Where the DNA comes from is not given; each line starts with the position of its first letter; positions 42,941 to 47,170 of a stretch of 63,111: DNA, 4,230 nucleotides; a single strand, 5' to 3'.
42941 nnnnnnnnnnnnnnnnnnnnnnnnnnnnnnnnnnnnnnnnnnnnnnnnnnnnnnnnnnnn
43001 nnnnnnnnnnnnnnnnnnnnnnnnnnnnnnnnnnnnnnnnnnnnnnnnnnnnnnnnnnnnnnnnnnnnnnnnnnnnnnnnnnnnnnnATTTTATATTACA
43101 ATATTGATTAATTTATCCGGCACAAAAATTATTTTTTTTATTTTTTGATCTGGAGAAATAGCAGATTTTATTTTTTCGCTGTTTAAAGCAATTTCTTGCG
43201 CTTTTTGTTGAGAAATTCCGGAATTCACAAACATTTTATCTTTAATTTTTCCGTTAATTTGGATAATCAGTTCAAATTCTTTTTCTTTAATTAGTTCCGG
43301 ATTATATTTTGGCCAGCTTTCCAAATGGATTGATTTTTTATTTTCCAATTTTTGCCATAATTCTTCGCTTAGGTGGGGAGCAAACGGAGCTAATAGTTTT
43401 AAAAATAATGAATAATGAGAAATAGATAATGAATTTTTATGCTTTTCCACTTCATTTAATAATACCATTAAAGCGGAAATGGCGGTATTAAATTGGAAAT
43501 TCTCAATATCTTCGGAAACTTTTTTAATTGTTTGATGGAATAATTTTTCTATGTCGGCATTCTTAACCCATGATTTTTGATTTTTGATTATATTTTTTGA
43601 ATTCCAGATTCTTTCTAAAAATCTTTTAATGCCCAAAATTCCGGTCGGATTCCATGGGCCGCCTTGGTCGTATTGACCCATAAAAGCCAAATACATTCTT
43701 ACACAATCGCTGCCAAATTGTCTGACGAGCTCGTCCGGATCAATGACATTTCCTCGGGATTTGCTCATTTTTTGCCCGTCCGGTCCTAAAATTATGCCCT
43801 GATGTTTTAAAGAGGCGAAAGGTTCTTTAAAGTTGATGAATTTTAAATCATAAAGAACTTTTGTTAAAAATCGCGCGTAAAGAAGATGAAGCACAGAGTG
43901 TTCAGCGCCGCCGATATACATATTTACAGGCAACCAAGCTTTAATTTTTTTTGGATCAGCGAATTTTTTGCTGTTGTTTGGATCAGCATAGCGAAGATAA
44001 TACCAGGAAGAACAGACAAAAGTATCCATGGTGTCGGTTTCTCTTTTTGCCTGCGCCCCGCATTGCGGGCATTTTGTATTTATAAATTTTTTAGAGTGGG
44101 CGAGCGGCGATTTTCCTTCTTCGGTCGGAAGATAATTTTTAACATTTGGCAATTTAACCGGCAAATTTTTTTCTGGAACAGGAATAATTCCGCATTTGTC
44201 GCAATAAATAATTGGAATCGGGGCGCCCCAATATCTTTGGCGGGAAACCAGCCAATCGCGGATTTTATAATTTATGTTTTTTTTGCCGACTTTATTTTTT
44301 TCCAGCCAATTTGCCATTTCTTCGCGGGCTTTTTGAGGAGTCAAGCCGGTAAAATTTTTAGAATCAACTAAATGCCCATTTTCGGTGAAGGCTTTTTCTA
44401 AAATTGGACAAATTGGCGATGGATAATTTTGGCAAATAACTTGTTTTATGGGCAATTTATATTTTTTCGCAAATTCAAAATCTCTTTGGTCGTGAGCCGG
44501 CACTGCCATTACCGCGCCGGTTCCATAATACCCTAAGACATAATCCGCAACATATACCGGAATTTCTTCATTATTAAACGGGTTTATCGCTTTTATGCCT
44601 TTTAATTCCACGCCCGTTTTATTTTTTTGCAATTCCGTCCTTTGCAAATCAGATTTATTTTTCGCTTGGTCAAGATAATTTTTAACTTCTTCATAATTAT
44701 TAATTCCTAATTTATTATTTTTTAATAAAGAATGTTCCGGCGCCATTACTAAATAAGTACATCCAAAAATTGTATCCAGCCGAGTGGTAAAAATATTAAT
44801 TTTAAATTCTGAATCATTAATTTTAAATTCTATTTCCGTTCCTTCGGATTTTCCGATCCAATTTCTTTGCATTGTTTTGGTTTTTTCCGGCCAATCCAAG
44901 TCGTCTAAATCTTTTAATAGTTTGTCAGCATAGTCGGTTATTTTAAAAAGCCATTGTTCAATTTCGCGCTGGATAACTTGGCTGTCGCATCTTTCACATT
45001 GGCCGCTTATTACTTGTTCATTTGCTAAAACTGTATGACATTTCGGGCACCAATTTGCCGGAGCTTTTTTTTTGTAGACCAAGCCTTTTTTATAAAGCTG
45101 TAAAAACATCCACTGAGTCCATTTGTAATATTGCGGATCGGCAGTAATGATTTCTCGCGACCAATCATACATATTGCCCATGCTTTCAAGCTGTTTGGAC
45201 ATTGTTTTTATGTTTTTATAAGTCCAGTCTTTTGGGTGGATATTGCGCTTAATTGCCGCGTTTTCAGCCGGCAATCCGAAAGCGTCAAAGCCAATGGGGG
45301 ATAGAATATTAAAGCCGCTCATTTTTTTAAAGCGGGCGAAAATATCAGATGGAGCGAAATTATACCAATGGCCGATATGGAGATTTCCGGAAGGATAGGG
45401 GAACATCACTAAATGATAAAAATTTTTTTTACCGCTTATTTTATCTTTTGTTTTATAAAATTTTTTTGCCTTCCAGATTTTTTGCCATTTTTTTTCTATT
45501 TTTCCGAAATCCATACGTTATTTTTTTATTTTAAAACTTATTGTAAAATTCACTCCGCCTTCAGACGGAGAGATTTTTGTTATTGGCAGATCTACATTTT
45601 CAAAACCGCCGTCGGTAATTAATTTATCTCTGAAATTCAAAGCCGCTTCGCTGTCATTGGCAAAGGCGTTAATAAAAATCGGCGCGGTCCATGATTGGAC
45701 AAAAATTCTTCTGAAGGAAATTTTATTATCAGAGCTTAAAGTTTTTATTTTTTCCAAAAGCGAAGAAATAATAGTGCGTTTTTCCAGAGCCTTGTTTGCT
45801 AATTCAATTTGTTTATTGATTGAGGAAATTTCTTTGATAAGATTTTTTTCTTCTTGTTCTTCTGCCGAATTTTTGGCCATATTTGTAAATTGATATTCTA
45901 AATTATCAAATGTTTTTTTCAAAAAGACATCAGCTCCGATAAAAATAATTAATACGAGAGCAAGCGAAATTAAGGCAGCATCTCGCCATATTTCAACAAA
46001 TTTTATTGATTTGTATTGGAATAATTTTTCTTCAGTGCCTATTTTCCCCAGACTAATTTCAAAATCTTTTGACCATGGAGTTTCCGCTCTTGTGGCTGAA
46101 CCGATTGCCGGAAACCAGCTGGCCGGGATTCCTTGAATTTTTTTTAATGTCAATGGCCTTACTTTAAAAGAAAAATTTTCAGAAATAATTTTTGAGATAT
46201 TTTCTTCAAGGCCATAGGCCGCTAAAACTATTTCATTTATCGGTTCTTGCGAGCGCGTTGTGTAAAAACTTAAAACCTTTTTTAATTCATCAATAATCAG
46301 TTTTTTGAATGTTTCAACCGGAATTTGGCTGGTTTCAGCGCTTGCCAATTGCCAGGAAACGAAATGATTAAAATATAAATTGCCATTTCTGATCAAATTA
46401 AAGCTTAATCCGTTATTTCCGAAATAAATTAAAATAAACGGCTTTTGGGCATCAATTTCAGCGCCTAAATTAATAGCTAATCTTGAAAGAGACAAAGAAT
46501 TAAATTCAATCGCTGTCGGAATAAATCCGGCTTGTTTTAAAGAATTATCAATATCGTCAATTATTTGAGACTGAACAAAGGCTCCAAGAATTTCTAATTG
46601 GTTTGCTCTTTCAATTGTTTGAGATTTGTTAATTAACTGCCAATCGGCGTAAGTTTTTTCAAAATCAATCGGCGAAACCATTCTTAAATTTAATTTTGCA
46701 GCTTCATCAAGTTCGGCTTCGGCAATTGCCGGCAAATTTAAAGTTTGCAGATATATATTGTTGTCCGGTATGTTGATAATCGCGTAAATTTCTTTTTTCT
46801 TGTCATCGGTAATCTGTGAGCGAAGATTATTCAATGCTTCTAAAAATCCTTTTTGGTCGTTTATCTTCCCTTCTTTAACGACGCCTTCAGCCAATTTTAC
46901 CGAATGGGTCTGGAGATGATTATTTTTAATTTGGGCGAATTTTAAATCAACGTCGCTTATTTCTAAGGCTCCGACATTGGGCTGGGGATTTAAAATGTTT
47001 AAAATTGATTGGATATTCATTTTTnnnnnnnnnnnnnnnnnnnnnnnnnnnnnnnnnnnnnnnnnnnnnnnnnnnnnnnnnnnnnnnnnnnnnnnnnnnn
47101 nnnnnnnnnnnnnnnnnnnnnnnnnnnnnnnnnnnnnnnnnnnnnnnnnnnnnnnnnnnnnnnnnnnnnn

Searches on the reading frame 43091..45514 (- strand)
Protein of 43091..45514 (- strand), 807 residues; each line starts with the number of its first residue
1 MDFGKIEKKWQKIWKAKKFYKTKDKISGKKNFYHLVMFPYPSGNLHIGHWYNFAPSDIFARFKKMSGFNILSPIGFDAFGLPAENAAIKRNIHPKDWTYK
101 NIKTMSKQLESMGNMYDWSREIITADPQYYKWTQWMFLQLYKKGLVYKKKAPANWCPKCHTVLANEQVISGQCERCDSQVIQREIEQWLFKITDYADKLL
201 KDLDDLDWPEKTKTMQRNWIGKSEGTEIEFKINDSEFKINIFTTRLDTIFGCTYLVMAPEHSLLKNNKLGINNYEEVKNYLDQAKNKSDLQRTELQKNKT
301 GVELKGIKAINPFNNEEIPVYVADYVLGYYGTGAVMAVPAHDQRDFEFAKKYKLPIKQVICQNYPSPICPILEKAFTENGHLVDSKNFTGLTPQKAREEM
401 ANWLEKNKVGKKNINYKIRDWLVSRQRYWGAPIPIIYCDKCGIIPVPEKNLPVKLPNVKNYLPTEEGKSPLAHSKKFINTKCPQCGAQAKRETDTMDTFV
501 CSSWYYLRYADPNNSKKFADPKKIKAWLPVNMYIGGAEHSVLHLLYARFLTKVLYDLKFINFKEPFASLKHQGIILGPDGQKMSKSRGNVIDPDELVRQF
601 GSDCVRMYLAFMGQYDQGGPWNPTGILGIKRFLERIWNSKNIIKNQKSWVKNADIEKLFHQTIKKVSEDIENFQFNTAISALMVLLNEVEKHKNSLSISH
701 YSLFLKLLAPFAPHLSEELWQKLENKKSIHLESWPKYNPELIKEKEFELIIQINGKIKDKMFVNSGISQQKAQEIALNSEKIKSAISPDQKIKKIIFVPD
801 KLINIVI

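Call 30: search_protein_families(library=pfam, proteins=[window:43091-45514:-], max_evalue=0.0001)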
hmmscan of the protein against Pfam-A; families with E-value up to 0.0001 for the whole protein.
window:43091-45514:- (807 aa): 4 families
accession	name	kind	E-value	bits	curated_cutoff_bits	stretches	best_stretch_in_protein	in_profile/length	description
PF13603.12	tRNA-synt_1_2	-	1.2e-66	224.1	25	1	217-405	1-185/185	Leucyl-tRNA synthetase, editing domain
PF00133.28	tRNA-synt_1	-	3.2e-57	194.6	22.7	2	9-221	1-226/414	tRNA synthetases class I (I, L, M and V)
PF09334.17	tRNA-synt_1g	-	2.5e-34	119.1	20.1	2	38-178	7-144/391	tRNA synthetases class I (M)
PF08264.19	Anticodon_1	-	1.1e-25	90.7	25.1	1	655-767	4-142/148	Anticodon-binding domain of tRNA ligase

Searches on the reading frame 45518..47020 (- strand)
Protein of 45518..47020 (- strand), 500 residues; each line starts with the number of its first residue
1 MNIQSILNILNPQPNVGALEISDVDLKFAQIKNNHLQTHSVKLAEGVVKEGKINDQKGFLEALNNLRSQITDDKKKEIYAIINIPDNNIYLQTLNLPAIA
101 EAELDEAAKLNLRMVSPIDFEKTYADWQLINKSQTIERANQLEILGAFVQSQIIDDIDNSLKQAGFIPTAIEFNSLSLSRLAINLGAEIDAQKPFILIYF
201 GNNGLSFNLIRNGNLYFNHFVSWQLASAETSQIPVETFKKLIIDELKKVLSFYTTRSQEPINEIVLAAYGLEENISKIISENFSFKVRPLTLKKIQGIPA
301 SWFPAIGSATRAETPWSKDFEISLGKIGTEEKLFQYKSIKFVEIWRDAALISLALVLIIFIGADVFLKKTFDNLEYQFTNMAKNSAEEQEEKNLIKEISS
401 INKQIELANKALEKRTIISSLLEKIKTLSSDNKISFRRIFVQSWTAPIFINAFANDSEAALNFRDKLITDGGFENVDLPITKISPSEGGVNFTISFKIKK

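Call 30: search_protein_families(library=pfam, proteins=[window:45518-47020:-], max_evalue=0.0001)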
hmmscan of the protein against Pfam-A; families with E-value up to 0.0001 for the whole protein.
window:45518-47020:- (500 aa): 1 family
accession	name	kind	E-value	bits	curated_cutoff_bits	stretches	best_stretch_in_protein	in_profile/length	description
PF11104.14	PilM_2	-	1.1e-07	31.6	27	1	38-217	26-204/340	Type IV pilus assembly protein PilM;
